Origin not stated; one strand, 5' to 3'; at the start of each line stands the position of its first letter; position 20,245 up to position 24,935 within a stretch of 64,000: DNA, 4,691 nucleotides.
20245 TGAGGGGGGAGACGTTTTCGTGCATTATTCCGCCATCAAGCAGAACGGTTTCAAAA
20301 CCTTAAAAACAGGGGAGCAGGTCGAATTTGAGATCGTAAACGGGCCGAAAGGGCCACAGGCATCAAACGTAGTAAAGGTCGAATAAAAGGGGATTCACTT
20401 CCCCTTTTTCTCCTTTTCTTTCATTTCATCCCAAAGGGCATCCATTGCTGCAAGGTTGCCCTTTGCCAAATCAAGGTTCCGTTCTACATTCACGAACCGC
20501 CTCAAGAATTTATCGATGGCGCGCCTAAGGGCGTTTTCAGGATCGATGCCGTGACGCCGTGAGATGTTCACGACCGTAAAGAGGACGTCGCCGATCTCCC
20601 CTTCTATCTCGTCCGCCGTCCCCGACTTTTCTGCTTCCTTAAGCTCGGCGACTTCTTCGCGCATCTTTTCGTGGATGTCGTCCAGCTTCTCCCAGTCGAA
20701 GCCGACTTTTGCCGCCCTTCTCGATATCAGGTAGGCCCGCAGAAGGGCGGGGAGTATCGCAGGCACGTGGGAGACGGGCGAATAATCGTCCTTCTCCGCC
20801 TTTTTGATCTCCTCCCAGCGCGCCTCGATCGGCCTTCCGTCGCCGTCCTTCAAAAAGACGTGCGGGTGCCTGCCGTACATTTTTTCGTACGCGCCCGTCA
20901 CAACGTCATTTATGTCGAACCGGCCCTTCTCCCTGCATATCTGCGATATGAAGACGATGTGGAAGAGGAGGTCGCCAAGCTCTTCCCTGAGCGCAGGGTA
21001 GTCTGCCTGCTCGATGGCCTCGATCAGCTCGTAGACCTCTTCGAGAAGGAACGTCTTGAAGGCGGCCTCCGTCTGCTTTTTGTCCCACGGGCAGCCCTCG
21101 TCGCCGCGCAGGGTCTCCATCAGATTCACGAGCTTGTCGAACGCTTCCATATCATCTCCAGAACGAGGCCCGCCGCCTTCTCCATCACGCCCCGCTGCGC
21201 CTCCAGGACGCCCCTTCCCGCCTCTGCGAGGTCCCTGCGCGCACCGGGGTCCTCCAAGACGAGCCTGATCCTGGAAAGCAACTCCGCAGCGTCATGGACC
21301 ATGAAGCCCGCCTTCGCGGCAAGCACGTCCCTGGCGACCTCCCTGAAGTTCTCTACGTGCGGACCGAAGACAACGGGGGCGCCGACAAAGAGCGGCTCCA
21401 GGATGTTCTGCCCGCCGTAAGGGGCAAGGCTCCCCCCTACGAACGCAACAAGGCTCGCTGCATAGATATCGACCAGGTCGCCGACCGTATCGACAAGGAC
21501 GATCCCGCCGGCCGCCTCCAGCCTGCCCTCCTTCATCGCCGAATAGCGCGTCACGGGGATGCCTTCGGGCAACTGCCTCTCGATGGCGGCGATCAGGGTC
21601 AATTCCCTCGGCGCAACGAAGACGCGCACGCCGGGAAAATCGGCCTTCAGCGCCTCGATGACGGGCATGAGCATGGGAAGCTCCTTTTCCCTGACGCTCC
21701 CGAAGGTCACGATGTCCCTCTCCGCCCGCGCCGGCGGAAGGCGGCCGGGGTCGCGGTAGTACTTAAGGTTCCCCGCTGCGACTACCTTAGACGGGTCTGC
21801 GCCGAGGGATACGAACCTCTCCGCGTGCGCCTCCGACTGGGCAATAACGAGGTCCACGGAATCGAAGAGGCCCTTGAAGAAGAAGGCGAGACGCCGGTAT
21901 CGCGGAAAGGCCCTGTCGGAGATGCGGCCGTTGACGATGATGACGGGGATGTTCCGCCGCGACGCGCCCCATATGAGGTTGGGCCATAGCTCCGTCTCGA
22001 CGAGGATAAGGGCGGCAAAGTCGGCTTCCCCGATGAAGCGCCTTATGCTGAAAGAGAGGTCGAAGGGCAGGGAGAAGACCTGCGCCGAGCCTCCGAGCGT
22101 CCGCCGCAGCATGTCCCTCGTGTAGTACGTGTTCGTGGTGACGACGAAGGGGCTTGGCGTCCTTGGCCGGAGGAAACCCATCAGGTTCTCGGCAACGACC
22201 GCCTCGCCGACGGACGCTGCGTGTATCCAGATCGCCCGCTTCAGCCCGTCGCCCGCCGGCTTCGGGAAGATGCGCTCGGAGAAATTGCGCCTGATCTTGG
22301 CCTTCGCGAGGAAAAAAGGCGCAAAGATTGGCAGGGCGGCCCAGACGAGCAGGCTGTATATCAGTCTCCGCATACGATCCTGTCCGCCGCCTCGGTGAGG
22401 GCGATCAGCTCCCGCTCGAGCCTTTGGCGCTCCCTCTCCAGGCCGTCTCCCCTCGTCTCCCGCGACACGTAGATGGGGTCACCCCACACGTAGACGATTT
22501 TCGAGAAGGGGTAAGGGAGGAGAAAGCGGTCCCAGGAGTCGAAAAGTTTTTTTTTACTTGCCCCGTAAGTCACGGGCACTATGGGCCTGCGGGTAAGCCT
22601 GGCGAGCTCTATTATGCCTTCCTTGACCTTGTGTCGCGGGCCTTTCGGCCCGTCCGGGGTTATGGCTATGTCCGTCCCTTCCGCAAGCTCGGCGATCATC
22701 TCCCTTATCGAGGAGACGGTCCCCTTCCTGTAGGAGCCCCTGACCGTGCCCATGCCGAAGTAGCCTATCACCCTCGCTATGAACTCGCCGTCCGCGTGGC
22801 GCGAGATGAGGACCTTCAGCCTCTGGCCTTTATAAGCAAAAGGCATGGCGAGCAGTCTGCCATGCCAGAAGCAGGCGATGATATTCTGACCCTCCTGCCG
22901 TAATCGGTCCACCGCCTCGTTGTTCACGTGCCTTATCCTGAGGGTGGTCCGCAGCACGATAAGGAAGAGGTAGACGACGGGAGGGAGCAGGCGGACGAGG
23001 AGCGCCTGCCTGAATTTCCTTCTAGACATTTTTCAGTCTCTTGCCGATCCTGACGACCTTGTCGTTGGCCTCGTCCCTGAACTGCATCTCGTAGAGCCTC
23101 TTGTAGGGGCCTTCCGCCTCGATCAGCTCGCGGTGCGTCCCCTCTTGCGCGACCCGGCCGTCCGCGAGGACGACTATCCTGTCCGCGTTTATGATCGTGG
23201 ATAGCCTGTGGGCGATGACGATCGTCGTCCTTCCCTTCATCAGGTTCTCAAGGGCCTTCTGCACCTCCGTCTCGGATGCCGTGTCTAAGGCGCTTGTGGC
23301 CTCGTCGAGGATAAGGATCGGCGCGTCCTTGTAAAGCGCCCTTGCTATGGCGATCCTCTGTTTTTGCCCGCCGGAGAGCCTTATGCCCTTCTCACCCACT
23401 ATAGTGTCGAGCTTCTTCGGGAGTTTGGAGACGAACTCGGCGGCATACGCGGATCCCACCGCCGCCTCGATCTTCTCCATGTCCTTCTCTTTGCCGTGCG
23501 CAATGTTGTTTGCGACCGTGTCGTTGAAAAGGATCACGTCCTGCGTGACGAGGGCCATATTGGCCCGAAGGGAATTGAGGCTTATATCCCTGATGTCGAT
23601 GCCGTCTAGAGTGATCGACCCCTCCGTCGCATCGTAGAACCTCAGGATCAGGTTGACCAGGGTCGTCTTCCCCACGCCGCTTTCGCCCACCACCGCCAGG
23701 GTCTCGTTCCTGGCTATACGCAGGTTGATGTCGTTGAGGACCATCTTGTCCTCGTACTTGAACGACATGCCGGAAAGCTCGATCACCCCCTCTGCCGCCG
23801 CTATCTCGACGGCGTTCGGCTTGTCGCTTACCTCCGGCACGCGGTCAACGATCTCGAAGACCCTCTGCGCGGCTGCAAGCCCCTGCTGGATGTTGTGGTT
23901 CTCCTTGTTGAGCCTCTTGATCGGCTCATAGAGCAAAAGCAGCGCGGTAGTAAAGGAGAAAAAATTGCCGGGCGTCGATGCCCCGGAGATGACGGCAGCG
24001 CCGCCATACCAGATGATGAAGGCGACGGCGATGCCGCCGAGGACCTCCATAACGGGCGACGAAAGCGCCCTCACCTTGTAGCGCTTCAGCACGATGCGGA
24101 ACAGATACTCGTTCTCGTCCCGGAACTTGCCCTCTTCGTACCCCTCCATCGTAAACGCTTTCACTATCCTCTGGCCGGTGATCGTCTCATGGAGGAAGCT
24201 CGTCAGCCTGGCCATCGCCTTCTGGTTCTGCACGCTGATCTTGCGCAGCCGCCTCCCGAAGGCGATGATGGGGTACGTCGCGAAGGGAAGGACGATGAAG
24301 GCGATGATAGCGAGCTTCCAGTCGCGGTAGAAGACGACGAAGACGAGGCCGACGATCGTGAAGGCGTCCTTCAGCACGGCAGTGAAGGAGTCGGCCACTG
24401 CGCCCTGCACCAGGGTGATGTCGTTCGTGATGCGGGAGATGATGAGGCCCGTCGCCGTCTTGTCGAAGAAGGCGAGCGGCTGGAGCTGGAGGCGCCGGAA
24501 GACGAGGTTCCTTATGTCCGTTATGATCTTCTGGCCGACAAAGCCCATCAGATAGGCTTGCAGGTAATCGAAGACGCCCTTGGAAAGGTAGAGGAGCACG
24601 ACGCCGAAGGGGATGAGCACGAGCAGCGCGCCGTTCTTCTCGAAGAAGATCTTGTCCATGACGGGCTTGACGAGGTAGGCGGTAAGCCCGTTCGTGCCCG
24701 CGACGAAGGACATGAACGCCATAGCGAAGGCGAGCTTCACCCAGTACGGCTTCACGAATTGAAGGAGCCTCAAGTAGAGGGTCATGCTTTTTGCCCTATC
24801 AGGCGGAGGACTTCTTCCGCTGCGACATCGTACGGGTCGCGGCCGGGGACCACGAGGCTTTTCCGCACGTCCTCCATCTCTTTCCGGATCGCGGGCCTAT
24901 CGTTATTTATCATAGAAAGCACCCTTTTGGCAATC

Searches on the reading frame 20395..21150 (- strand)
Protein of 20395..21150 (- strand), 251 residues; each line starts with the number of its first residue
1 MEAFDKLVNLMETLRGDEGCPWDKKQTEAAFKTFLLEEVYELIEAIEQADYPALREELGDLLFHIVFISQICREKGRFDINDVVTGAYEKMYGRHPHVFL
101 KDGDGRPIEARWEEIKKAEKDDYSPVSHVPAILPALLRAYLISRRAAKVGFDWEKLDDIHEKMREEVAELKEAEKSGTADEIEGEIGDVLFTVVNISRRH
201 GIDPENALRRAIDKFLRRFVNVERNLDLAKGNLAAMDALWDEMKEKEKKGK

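Call 41: search_protein_families(library=pfam, proteins=[window:20395-21150:-], max_evalue=0.000001)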
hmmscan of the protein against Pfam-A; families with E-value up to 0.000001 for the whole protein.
window:20395-21150:- (251 aa): 2 families
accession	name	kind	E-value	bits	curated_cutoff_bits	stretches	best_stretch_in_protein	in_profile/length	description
PF03819.22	MazG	-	2.1e-37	127.7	22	2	26-99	1-74/74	MazG nucleotide pyrophosphohydrolase domain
PF01503.22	PRA-PH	-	4.8e-13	49.8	21.3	1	152-209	21-80/86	Phosphoribosyl-ATP pyrophosphohydrolase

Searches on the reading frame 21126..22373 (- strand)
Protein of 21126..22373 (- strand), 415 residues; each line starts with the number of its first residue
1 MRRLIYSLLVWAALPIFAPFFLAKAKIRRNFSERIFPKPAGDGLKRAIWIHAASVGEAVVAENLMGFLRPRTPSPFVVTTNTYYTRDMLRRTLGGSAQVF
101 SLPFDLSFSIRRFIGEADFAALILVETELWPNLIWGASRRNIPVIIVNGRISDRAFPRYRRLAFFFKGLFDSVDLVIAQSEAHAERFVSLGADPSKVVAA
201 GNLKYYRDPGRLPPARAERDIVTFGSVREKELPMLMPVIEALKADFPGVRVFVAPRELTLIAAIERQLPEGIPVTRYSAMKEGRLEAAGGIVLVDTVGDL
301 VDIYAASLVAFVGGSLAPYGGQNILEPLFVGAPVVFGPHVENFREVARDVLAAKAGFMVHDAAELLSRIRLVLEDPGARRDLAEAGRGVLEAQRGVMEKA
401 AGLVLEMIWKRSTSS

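Call 41: search_protein_families(library=pfam, proteins=[window:21126-22373:-], max_evalue=0.000001)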
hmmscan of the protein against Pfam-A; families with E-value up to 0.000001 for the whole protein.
window:21126-22373:- (415 aa): 1 family
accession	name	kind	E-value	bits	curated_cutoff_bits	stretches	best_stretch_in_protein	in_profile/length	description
PF04413.22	Glycos_transf_N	-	2.1e-51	174.4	23.9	1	31-205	3-177/179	3-Deoxy-D-manno-octulosonic-acid transferase (kdotransferase)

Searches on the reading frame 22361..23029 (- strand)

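Call 41: search_protein_families(library=pfam, proteins=[window:22361-23029:-], max_evalue=0.000001)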
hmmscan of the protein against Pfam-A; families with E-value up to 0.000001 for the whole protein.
window:22361-23029:- (222 aa): 1 family
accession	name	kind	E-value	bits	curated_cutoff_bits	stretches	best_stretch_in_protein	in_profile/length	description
PF04028.18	DUF374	-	7.9e-27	93.1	26.8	1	65-132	2-69/69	Domain of unknown function (DUF374)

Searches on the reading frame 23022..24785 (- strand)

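Call 41: search_protein_families(library=pfam, proteins=[window:23022-24785:-], max_evalue=0.000001)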
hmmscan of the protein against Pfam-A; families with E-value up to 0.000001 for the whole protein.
window:23022-24785:- (587 aa): 3 families
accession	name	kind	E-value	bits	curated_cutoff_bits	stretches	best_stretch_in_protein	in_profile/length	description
PF00664.28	ABC_membrane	-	1.4e-53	182.8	28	1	22-288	5-273/274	ABC transporter transmembrane region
PF00005.33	ABC_tran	-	7e-34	117.8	25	1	350-498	1-137/137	ABC transporter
PF02463.25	SMC_N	-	4.5e-09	36.5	40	1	364-540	28-211/220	RecF/RecN/SMC N terminal domain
